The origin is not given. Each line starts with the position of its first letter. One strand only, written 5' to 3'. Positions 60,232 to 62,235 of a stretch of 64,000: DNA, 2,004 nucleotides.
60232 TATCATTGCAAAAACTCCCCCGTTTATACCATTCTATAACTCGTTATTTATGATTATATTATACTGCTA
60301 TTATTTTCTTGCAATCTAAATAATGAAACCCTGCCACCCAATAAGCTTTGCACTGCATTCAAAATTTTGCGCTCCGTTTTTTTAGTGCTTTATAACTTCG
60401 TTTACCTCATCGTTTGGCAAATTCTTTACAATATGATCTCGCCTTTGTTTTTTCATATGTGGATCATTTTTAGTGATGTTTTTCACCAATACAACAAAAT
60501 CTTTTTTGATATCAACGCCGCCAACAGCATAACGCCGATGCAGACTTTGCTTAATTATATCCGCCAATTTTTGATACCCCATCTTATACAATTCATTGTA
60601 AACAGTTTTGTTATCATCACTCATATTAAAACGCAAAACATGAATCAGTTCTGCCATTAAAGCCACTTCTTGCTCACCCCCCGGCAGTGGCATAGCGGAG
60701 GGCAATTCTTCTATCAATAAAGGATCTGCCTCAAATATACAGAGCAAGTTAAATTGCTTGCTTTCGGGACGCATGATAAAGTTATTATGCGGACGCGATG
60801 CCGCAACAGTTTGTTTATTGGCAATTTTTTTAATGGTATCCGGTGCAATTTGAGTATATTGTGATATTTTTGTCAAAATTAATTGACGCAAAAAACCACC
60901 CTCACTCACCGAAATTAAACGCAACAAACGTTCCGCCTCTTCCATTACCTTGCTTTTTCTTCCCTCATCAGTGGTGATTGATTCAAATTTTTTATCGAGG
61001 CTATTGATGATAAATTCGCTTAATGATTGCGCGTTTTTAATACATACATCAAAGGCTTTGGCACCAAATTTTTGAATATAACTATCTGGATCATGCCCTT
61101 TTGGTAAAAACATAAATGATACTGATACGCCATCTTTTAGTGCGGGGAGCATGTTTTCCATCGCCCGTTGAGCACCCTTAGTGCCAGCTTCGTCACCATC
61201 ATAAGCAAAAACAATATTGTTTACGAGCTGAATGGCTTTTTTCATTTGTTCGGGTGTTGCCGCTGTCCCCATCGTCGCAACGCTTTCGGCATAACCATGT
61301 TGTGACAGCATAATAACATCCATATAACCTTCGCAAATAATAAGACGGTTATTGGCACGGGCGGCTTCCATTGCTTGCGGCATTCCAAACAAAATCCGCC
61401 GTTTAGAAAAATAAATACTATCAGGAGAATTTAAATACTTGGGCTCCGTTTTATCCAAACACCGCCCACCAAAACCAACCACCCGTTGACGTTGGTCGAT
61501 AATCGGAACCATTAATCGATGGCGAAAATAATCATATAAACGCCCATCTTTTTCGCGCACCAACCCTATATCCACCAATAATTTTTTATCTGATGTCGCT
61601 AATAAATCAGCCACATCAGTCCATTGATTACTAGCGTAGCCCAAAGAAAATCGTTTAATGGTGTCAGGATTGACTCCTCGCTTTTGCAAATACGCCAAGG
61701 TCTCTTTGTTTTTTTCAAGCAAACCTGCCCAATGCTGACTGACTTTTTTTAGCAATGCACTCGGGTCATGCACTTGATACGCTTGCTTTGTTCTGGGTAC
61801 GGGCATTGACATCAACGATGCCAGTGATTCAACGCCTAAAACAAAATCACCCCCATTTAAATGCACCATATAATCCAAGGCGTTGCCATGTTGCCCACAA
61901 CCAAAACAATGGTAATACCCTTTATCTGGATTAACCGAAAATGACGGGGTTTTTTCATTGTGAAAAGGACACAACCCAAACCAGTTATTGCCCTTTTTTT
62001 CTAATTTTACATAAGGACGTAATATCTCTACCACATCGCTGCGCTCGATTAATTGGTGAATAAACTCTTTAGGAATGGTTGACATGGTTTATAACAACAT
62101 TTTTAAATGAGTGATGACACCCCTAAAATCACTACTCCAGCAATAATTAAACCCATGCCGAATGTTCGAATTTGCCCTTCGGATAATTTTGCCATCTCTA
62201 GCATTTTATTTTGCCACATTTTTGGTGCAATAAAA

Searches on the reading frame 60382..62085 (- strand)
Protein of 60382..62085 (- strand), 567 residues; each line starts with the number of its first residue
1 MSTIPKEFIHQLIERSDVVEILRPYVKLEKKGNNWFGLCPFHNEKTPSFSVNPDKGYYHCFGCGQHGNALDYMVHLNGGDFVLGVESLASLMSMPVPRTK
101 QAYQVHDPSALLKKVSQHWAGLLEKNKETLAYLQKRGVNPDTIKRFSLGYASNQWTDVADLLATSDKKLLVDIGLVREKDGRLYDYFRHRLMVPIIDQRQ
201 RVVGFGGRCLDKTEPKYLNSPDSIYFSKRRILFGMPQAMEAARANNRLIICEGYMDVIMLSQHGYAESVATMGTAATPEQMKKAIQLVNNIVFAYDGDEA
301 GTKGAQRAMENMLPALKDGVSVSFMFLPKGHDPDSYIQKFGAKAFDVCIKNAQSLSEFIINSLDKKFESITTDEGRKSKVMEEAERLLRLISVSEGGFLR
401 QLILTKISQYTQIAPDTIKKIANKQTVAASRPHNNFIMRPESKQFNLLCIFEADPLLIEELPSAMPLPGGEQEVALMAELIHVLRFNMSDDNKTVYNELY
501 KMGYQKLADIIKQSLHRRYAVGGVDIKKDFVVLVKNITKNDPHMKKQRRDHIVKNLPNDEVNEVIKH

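Call 20: search_protein_families(library=ncbifam, proteins=[window:60382-62085:-], max_evalue=1e-10)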
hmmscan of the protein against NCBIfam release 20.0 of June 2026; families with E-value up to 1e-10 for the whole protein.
window:60382-62085:- (567 aa): 1 family
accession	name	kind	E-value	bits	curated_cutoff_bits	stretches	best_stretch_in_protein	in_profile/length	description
TIGR01391.1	dnaG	equivalog_domain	1.3e-118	396.5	283.6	1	4-408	2-411/414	DNA primase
